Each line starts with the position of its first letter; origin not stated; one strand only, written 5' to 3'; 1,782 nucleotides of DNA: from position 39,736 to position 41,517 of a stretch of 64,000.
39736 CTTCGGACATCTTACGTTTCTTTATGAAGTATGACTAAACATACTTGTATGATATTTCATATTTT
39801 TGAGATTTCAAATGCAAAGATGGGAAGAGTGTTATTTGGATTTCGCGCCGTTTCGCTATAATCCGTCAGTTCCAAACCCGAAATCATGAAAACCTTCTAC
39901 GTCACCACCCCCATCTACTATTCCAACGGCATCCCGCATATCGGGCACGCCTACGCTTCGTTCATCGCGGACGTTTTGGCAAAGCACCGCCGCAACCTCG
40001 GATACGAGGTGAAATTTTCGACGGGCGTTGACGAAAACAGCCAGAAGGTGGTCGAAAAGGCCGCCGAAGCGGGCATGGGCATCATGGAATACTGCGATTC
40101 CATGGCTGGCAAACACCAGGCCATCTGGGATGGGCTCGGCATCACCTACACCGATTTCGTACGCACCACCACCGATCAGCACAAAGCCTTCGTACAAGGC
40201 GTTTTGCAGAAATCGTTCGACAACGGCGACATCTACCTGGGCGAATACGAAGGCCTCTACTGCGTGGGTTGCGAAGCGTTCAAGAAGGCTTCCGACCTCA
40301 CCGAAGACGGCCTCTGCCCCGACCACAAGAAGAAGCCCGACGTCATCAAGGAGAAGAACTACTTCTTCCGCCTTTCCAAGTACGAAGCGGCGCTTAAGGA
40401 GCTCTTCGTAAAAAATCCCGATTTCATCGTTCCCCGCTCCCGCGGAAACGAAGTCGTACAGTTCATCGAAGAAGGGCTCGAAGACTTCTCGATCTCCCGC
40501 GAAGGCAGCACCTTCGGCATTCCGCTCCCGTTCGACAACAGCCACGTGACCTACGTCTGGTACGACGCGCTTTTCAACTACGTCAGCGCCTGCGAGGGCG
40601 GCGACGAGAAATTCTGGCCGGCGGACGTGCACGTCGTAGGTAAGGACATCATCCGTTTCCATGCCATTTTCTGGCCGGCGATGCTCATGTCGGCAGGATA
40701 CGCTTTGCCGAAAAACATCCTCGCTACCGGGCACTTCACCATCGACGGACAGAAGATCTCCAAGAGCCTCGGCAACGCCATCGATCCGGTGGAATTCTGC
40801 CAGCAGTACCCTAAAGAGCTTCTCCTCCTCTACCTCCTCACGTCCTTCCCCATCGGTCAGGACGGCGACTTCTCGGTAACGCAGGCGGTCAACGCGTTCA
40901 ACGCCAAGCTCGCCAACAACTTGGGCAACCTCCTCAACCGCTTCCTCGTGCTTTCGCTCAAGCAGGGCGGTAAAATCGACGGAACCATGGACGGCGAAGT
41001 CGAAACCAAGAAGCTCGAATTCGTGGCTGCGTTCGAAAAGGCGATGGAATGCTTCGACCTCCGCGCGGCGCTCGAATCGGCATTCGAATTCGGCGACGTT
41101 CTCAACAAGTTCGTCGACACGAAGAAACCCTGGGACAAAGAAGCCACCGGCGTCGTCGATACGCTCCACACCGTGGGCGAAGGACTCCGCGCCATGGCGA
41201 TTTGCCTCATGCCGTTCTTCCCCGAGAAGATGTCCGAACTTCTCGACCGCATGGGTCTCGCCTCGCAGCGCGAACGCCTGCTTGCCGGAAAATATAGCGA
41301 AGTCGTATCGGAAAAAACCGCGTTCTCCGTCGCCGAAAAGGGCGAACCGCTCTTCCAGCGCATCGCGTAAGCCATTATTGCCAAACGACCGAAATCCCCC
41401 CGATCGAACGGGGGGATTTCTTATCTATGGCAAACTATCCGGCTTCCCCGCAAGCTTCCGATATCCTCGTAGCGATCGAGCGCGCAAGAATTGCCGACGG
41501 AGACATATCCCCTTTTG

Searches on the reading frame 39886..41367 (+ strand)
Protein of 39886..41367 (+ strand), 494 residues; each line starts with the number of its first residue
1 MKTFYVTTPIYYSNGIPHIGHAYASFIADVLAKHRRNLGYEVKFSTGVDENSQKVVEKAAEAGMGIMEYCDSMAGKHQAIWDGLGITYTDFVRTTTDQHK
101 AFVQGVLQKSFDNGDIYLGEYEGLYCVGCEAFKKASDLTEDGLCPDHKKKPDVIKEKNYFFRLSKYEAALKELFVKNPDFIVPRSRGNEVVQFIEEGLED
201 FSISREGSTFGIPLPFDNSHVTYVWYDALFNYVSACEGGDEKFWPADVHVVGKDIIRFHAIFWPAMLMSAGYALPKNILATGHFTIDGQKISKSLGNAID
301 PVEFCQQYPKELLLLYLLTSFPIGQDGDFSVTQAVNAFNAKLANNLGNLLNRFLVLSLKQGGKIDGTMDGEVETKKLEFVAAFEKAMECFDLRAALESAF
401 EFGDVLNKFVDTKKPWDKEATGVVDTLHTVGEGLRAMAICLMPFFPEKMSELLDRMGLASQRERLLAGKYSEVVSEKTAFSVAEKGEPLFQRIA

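Call 12: search_protein_families(library=pfam, proteins=[window:39886-41367:+], max_evalue=0.001)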
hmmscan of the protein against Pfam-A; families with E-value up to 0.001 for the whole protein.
seq(494 aa): 3 families
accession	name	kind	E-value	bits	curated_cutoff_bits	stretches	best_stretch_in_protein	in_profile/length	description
PF09334.17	tRNA-synt_1g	-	6.8e-90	302.1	20.1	2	144-353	169-390/391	tRNA synthetases class I (M)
PF00133.28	tRNA-synt_1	-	1.5e-19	70.5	22.7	2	2-216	23-245/414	tRNA synthetases class I (I, L, M and V)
PF01406.26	tRNA-synt_1e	-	6.1e-15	55.8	27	2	5-121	13-126/301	tRNA synthetases class I (C) catalytic domain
